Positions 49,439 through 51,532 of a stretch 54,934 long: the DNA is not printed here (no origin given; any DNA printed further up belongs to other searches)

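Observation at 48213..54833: Sigma-54 enhancer-binding response regulator translationally coupled to a large GT-C-like membrane protein, followed by an outer-membrane beta-barrel and a fused Wzc: candidate regulated exopolysaccharide or surface-polymer export module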

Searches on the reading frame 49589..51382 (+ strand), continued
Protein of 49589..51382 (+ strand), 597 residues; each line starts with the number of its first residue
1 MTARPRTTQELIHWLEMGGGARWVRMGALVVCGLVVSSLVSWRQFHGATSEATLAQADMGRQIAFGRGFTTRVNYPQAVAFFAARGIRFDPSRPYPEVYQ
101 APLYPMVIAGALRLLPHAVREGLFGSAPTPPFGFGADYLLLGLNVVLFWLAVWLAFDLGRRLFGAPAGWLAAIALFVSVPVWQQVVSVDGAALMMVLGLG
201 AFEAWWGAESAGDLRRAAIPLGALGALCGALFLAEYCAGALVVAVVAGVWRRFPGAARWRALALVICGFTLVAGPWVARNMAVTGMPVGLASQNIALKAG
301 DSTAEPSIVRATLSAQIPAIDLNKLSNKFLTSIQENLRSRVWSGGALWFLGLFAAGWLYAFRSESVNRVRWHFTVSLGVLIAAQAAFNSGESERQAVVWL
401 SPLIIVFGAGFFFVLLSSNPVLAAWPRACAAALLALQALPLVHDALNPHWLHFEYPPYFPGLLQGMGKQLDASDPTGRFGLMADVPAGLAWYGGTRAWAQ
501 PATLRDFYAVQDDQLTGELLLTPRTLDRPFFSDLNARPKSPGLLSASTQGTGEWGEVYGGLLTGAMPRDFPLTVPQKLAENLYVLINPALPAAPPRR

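Call 60: find_encoding_contigs(protein=P0267, flank=10000, max_places=1)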
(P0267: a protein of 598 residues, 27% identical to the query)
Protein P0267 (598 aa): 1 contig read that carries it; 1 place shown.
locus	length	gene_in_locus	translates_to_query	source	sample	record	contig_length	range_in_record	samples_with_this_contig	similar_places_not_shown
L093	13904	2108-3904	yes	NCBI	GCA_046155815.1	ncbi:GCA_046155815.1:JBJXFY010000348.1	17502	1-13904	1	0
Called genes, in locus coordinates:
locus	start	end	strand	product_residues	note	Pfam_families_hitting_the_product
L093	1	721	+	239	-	PF00512:HisKA (faint), PF02518:HATPase_c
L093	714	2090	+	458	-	PF00072:Response_reg, PF00158:Sigma54_activat, PF14532:Sigma54_activ_2, PF07728:AAA_5, PF25601:AAA_lid_14, PF02954:HTH_8, PF13384:HTH_23 (faint), PF18024:HTH_50 (weak)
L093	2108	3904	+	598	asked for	-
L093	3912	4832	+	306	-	PF01075:Glyco_transf_9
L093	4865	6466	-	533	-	PF00849:PseudoU_synth_2, PF10672:Methyltrans_SAM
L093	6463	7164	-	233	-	PF02517:Rce1-like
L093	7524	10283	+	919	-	PF07521:RMMBL (faint), PF04675:DNA_ligase_A_N, PF01068:DNA_ligase_A_M, PF04679:DNA_ligase_A_C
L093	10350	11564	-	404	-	PF03009:GDPD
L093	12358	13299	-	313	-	PF13354:Beta-lactamase2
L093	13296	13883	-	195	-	PF03602:Cons_hypoth95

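Call 65: find_homologous_proteins(query=P0196)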
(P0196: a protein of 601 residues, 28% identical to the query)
Query P0196 (601 aa): 2747 proteins with E <= 0.001 among 8000 candidates; the best 120 are listed.
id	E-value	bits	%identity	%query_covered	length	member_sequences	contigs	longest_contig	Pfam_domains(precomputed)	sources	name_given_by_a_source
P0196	0.0e+0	1385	100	100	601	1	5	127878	PF13231.13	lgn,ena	-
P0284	0.0e+0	1160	83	98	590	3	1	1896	PF13231.13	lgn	-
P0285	0.0e+0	1116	78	100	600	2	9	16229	PF13231.13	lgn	-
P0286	0.0e+0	1011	68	100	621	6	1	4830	PF13231.13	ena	-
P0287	7.8e-261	885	63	99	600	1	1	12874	PF13231.13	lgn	-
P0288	9.4e-259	878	62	100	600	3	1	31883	PF13231.13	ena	-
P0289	1.9e-258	877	61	100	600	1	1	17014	PF13231.13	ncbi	-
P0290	6.5e-257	872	61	100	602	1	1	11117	PF13231.13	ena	-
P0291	1.5e-256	871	62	99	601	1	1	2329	PF13231.13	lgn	-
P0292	3.2e-255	867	60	100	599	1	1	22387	PF13231.13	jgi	jgi:hypothetical protein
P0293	3.0e-254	863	62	99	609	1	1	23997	PF13231.13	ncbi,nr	ncbi:MAG: glycosyltransferase family 39 protein [Verrucomicrobia bacterium]|nr:glycosyltransferase f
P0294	7.1e-254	862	62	100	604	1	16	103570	PF13231.13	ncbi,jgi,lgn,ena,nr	ncbi:MAG: hypothetical protein FJ403_12410 [Verrucomicrobia bacterium]|nr:hypothetical protein [Verr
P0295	1.8e-252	857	60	100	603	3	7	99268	PF13231.13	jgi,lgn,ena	jgi:4-amino-4-deoxy-L-arabinose transferase-like glycosyltransferase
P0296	3.3e-251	853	60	100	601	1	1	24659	PF13231.13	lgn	-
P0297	3.7e-248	843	60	99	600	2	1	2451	PF13231.13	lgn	-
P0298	1.0e-244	832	58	100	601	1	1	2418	PF13231.13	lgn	-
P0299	9.1e-242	822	58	100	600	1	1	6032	PF13231.13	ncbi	-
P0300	7.1e-239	813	57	100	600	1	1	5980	PF13231.13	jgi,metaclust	metaclust:\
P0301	8.1e-237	806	57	100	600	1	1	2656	PF13231.13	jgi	jgi:hypothetical protein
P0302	1.9e-232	791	56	99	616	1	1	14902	PF13231.13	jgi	jgi:4-amino-4-deoxy-L-arabinose transferase-like glycosyltransferase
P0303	1.4e-230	785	57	99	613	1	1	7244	PF13231.13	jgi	jgi:4-amino-4-deoxy-L-arabinose transferase-like glycosyltransferase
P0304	1.3e-228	779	55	99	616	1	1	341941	PF13231.13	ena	-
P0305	2.0e-228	778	55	99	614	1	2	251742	PF13231.13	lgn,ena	-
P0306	3.8e-228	777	55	100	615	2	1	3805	PF13231.13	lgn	-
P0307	5.9e-227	773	55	99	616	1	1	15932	PF13231.13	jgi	jgi:4-amino-4-deoxy-L-arabinose transferase-like glycosyltransferase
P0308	3.5e-226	771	57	99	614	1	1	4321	PF13231.13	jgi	jgi:Dolichyl-phosphate-mannose-protein mannosyltransferase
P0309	3.8e-225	767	54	100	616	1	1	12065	PF13231.13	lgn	-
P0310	6.8e-225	766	55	99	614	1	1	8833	PF13231.13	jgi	jgi:hypothetical protein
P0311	1.7e-224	765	54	99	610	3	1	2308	PF02366.25,PF13231.13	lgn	-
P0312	3.1e-224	764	55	99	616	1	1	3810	PF25114.1,PF13231.13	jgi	jgi:4-amino-4-deoxy-L-arabinose transferase-like glycosyltransferase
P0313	2.2e-223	761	53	100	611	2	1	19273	PF13231.13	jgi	jgi:hypothetical protein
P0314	1.4e-220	752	54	99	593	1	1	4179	PF13231.13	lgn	-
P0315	1.3e-218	746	55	99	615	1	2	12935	PF13231.13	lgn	-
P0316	5.3e-218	744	54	99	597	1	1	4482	PF13231.13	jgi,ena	-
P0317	8.8e-218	743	55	100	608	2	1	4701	PF13231.13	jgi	jgi:hypothetical protein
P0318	6.1e-217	740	54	99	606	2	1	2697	PF13231.13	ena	-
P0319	2.4e-216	738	52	100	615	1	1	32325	PF13231.13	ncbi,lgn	-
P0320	1.1e-215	736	53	99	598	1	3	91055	PF13231.13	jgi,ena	jgi:dolichyl-phosphate-mannose-protein mannosyltransferase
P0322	2.3e-214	732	52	99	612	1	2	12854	PF02366.25,PF13231.13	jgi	jgi:hypothetical protein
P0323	6.5e-213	727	51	99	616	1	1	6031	PF13231.13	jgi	jgi:hypothetical protein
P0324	2.3e-212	725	52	99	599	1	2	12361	PF13231.13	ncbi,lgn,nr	ncbi:MAG: hypothetical protein L0Z50_07665 [Verrucomicrobiales bacterium]|nr:hypothetical protein [V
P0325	5.6e-212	724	51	100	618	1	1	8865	PF13231.13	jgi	jgi:4-amino-4-deoxy-L-arabinose transferase-like glycosyltransferase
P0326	1.5e-211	722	52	99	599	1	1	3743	PF13231.13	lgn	-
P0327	4.0e-211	721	53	99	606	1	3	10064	PF13231.13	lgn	-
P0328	2.7e-210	718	54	100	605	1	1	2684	PF13231.13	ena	-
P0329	3.2e-210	718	54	99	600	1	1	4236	PF13231.13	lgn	-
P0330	4.1e-210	718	52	99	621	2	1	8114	PF13231.13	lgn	-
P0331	2.1e-209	715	53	99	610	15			PF13231.13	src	-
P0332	2.1e-208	712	53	100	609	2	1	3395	PF13231.13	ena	-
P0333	4.1e-208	711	52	99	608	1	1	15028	PF13231.13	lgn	-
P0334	1.7e-207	709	52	99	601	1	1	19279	PF13231.13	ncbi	-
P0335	7.9e-207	707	53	99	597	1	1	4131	PF02366.25,PF13231.13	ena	-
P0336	1.0e-206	706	52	99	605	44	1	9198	PF13231.13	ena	-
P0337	3.1e-206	705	52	99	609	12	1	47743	PF13231.13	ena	-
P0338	1.1e-204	700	52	99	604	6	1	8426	PF13231.13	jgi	-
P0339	1.2e-204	699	52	99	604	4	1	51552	PF13231.13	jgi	jgi:hypothetical protein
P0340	1.9e-204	699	53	99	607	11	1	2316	PF13231.13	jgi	-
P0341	3.1e-204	698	51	99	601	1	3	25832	PF13231.13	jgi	jgi:hypothetical protein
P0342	3.2e-204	698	52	99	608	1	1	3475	PF13231.13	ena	-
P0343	1.5e-203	696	51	99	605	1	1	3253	PF13231.13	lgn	-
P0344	2.9e-203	695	53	99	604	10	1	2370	PF13231.13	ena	-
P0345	5.5e-203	694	51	99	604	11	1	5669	PF13231.13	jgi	-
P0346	9.6e-203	693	52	99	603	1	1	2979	PF13231.13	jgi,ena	-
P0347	1.3e-202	693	52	99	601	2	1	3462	PF13231.13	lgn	-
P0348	1.9e-202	692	52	99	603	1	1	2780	PF13231.13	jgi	-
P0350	1.5e-201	689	52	99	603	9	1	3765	PF13231.13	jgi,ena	-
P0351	1.6e-201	689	51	99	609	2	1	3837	PF13231.13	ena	-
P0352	1.9e-201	689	51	99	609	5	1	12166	PF13231.13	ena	-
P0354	1.8e-200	686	50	100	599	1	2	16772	PF13231.13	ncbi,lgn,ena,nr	ncbi:MAG: hypothetical protein EXS30_09700 [Pedosphaera sp.]|nr:hypothetical protein [Pedosphaera sp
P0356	1.0e-199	683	52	99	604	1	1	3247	PF13231.13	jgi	jgi:hypothetical protein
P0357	3.0e-199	682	51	99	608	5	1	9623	PF13231.13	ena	-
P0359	6.5e-199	681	50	100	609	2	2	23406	PF13231.13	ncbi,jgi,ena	-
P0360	6.8e-199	681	51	99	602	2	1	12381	PF13231.13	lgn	-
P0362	1.1e-198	680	52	99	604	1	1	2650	PF13231.13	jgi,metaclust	metaclust:\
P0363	2.0e-198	679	52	99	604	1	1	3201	PF13231.13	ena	-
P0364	2.1e-198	679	53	99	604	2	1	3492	PF13231.13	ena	-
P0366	7.3e-198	677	52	100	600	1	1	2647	PF13231.13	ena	-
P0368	1.6e-196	673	51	99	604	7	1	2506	PF13231.13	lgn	-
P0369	2.3e-196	672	50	100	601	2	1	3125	PF13231.13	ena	-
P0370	3.2e-196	672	51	99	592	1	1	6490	PF13231.13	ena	-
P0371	3.8e-196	671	50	99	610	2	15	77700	PF13231.13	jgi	jgi:hypothetical protein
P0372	4.1e-196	671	49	99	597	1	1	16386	PF13231.13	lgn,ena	-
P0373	2.2e-195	669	51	99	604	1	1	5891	PF13231.13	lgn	-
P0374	2.1e-194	666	51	99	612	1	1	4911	PF13231.13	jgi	jgi:hypothetical protein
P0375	3.9e-194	665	50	100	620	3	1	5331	PF13231.13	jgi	-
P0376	4.4e-194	665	49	100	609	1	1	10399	PF13231.13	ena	-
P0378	1.0e-193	663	49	100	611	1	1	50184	PF13231.13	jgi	jgi:hypothetical protein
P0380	2.4e-193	662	52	95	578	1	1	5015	PF13231.13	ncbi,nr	ncbi:MAG TPA: glycosyltransferase family 39 protein, partial [Candidatus Angelobacter sp.]|nr:glycos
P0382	3.9e-192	658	51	99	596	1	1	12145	PF13231.13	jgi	jgi:4-amino-4-deoxy-L-arabinose transferase-like glycosyltransferase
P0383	4.1e-192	658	49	99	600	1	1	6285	PF13231.13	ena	-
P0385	6.1e-192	658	51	99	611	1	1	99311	PF13231.13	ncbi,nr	ncbi:MAG: glycosyltransferase family 39 protein [Verrucomicrobia bacterium]|nr:glycosyltransferase f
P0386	1.0e-191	657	49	99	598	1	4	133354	PF13231.13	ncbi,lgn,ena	-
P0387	1.7e-191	656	50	99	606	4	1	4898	PF13231.13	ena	-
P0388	3.3e-191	655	50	98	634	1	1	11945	PF09594.17,PF13231.13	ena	-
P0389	1.3e-190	653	51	98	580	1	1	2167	PF13231.13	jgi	jgi:hypothetical protein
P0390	1.8e-190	653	51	99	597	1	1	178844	PF13231.13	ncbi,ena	-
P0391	2.4e-190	652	49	99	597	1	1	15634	PF13231.13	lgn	-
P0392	2.5e-190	652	50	99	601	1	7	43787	PF13231.13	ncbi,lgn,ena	-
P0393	2.8e-190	652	50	99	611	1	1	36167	PF13231.13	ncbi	-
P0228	5.6e-190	651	50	99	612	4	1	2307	PF13231.13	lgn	-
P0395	6.6e-189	648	48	99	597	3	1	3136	PF13231.13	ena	-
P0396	1.0e-188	647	49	99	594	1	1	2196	PF13231.13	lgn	-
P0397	1.1e-188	647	51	99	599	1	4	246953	PF02366.25,PF13231.13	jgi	-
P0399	1.4e-188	646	50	100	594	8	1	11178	PF13231.13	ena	-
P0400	1.6e-188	646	49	99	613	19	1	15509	PF13231.13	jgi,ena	jgi:hypothetical protein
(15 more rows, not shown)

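Call 67: find_related_loci(query=A3, collection=metagenome_contigs, flank=8000)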
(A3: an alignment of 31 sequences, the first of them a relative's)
Query A3 (601 aa) in metagenome_contigs; peptide patterns used: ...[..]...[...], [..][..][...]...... (x = any residue, [..] = any of these).
600 stretches matched a pattern (row limit reached: there are more); 451 encode a relative of the query (tblastn E <= 1e-3); the best 80 are kept; 80 distinct loci.
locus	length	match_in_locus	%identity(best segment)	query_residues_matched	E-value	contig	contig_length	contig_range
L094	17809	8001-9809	62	1-601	0e+0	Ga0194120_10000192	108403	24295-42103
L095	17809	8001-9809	62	3-601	0e+0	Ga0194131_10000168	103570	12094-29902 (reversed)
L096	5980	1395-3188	57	4-601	0e+0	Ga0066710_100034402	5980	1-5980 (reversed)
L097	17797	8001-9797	61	1-597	0e+0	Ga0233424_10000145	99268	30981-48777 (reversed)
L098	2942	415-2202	53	5-601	0e+0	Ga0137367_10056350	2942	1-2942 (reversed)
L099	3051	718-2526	51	1-599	0e+0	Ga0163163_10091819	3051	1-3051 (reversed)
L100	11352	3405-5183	53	5-596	0e+0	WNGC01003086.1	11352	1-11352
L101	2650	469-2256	52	5-601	0e+0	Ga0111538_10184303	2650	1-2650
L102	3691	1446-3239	51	5-601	0e+0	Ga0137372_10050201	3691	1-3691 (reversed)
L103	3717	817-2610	50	5-601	0e+0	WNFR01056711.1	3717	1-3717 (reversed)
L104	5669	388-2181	51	5-601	0e+0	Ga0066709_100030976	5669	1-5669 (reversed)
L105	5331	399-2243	50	1-599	0e+0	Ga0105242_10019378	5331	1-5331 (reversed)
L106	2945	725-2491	48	4-597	0e+0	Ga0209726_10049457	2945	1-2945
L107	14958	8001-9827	50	1-601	0e+0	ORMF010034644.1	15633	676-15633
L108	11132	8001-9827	50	1-601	0e+0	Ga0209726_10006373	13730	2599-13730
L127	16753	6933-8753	48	5-597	3e-178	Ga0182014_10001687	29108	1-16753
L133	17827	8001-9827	50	3-597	8e-174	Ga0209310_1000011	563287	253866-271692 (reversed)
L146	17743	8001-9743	46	3-597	1e-169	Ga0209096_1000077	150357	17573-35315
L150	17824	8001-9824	47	4-597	5e-170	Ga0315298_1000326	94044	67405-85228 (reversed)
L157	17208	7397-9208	48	3-601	4e-168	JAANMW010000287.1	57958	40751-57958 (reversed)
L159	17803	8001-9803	46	3-597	1e-167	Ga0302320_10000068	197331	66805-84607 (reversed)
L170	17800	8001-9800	47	3-597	2e-165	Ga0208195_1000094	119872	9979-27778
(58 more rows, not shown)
